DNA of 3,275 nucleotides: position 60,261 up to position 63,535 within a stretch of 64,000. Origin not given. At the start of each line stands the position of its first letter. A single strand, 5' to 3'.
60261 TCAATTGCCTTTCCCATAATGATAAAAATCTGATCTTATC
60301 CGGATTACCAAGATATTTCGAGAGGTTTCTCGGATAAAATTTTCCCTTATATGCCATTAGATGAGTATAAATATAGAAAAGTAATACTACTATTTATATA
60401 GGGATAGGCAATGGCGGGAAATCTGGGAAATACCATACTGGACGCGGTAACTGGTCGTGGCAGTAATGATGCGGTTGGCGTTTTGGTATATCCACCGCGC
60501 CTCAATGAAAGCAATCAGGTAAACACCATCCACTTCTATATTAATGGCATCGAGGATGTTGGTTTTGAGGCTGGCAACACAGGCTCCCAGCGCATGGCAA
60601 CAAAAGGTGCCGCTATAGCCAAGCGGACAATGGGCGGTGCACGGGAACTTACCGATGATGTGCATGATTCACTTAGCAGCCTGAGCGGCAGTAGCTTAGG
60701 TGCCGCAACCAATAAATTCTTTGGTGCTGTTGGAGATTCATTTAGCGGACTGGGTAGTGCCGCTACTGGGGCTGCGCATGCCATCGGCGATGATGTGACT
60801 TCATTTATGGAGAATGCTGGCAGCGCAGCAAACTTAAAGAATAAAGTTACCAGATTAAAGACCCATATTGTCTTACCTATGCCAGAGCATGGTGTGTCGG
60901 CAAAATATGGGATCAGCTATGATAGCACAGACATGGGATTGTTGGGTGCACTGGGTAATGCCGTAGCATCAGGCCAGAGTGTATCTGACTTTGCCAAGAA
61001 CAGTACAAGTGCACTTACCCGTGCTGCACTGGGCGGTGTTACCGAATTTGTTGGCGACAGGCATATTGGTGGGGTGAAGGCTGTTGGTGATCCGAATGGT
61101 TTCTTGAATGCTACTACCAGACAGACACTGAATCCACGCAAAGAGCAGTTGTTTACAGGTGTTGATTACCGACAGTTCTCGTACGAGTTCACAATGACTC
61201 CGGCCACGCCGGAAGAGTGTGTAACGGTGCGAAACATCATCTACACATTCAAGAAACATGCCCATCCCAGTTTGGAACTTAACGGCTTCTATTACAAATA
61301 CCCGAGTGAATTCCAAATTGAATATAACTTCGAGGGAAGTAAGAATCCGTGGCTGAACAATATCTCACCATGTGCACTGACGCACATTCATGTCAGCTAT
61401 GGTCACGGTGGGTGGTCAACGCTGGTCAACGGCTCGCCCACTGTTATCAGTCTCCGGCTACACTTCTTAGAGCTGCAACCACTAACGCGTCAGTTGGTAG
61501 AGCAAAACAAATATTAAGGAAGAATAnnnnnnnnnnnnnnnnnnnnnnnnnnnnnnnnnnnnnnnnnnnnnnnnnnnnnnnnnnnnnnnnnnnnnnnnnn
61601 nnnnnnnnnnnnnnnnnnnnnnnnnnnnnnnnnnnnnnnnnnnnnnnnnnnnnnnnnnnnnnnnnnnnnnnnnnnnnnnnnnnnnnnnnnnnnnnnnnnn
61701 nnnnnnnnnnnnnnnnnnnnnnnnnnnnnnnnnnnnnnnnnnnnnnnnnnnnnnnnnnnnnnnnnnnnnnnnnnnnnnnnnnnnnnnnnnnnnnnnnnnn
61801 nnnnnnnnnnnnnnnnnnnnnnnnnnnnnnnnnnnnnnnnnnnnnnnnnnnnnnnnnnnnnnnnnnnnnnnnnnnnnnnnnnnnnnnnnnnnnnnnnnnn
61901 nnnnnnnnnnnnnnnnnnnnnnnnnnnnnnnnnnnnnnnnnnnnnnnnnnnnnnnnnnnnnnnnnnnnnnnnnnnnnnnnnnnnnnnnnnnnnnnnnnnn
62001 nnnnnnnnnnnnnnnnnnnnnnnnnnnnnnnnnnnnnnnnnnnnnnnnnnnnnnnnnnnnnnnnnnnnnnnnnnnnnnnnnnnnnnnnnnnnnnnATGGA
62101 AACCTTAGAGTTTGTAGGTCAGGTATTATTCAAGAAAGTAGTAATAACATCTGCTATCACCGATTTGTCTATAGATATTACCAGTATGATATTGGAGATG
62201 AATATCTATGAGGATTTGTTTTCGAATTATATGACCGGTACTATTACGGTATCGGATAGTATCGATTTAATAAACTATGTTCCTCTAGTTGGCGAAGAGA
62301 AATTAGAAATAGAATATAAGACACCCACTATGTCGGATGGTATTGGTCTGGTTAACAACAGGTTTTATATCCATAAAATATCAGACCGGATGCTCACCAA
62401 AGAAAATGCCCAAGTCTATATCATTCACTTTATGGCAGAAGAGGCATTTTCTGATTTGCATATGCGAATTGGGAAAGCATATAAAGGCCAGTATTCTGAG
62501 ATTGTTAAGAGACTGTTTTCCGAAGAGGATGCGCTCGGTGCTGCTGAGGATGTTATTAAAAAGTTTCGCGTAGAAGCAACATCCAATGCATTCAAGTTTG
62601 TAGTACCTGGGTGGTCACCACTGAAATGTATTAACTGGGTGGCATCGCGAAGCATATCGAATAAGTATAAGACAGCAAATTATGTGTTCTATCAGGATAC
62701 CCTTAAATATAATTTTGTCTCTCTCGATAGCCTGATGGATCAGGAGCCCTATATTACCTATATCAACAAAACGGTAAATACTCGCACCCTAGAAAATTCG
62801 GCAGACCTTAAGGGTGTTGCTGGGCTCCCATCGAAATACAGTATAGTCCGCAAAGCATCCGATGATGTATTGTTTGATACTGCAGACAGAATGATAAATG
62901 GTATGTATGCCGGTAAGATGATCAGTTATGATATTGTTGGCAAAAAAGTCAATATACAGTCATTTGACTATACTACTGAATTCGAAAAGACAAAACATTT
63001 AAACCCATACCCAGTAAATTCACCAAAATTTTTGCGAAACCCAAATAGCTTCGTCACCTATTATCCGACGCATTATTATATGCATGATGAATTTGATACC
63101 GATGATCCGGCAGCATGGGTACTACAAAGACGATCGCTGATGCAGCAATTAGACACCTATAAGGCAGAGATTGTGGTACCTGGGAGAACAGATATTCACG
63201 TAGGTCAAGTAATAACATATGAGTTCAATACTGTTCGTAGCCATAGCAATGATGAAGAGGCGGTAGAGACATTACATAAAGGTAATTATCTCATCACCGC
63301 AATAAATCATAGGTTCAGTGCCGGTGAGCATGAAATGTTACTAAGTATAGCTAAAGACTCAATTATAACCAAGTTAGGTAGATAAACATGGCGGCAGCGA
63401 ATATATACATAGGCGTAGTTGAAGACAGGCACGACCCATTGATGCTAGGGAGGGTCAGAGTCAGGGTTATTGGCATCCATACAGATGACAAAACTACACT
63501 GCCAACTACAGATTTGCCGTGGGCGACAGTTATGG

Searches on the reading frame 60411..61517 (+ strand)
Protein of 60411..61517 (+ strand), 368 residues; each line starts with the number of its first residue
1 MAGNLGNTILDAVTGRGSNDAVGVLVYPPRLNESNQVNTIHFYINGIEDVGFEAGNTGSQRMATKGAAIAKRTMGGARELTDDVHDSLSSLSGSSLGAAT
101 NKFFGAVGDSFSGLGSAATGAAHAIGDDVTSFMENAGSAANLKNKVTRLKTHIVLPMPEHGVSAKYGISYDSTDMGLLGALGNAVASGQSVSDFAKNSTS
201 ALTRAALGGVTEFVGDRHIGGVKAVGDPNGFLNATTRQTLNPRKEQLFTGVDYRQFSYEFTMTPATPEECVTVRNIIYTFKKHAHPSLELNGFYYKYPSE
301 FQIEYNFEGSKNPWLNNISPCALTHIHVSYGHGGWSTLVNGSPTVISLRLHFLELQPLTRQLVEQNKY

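Call 6: search_protein_families(library=pfam, proteins=[window:60411-61517:+])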
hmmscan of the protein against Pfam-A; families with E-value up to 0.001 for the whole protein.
window:60411-61517:+ (368 aa): 0 families

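Call 35: search_protein_families(library=phrogs, proteins=[window:60411-61517:+], max_evalue=0.00001)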
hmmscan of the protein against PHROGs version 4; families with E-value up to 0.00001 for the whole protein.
window:60411-61517:+ (368 aa): 1 family
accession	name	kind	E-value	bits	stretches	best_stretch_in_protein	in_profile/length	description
phrog_230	-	tail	2.2e-48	166.8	1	15-366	281-585/628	baseplate tail tube cap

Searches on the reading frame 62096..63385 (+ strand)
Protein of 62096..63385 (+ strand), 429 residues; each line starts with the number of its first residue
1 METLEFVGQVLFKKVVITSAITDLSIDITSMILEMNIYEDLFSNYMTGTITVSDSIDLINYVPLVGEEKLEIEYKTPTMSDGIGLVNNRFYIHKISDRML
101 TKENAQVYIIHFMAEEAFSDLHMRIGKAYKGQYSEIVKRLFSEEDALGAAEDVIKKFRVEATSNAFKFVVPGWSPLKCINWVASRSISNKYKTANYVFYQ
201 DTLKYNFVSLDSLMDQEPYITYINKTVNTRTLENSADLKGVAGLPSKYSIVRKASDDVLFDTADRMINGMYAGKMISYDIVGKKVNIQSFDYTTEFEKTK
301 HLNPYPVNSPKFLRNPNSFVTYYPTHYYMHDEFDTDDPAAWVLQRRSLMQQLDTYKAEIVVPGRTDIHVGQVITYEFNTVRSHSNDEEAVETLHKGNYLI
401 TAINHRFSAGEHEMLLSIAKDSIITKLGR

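Call 6: search_protein_families(library=pfam, proteins=[window:62096-63385:+])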
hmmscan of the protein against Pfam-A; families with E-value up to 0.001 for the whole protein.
window:62096-63385:+ (429 aa): 0 families

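Call 35: search_protein_families(library=phrogs, proteins=[window:62096-63385:+], max_evalue=0.00001)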
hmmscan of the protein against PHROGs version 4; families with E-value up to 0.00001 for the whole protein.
window:62096-63385:+ (429 aa): 2 families
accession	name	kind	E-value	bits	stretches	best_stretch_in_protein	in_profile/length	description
phrog_350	-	tail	2.3e-82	278.3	1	7-426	10-431/436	tail protein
phrog_24827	-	tail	8e-10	39.5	0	349-424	207-281/282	tail protein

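Call 37: search_dna_similar(query=window:62096-63385:+, collection=phages, mode=protein, max_rows=15)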
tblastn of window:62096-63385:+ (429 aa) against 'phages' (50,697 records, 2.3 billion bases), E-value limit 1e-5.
Records with a match: 863; places in all: 863; records where one place covers at least 80% of the query: 678.
Best place of each record, by identity: <60% 863.
By first word of the organism name: Synechococcus 307; Salmonella 164; Vibrio 75; Cyanophage 57; Klebsiella 44; Escherichia 29; Aeromonas 24; Rhizobium 23; Prochlorococcus 22; Dickeya 19; and 27 more.
By host as written in the record: - 259; Synechococcus 107; Synechococcus sp. WH7803 27; Salmonella enterica 26; Synechococcus sp. 23; Salmonella enterica subsp. enterica serovar Enteritidis PT1 21; Klebsiella pneumoniae 19; Salmonella enterica subsp. enterica serovar Typhimurium 14; and 166 more.
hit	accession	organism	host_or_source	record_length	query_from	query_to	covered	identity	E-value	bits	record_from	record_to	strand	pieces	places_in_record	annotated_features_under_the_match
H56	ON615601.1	Synechococcus phage BUCT-ZZ01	Synechococcus elongatus PCC 7942 = ...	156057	4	427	99%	34.2%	1e-76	265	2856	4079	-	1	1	hypothetical protein (x2)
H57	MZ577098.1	Methylophilales phage Melnitz-3 EXVC039M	Methylophilales_sp._H5P1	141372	1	427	100%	26.8%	1e-41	163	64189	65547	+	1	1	hypothetical protein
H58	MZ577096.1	Methylophilales phage Melnitz-2 EXVC040M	Methylophilales_sp._H5P1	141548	1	427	100%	26.8%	1e-41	163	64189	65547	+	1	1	hypothetical protein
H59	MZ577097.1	Methylophilales phage Melnitz EXVC044M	Methylophilales_sp._H5P1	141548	1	427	100%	26.8%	1e-41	163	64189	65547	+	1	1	hypothetical protein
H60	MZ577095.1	Methylophilales phage Melnitz-1 EXVC043M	Methylophilales_sp._H5P1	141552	1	427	100%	26.8%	1e-41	163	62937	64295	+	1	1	hypothetical protein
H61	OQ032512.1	Acinetobacter phage nACB2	Acinetobacter halotolerans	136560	23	422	93%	28.6%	2e-34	142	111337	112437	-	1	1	hypothetical protein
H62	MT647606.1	Pelagibacter phage Mosig EXVC030M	Candidatus Pelagibacter ubique HTCC1062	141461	26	425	93%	28.0%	3e-31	132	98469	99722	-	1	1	hypothetical protein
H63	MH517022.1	Acinetobacter phage SH-Ab 15599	Acinetobacter baumannii 15599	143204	23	422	93%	27.9%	2e-33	139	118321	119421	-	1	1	hypothetical protein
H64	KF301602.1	Caulobacter phage Cr30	Caulobacter crescentus CB15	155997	1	421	98%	25.8%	1e-22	107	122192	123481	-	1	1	hypothetical protein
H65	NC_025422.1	Caulobacter phage Cr30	Caulobacter crescentus CB15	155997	1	421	98%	25.8%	1e-22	107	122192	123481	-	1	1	tail protein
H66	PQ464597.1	Pseudomonas phage Milchi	Pseudomonas poae Z9_5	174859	23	422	93%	26.0%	3e-14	81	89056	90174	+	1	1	tail protein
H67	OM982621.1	Pseudomonas phage Astolliot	Pseudomonas syringae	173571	23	422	93%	26.0%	4e-14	81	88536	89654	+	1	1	hypothetical protein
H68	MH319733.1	Marine virus AG-345-E02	single cell amplified by WGA-X; seawater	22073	4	426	99%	24.5%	4e-19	96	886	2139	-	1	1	record has no annotation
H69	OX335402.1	Klebsiella phage cp18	Sewage and Seine river water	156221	27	427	93%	25.6%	2e-26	118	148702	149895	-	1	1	record has no annotation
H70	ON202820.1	Klebsiella phage K751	Klebsiella pneumoniae ST258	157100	27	427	93%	25.6%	2e-26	118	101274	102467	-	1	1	hypothetical protein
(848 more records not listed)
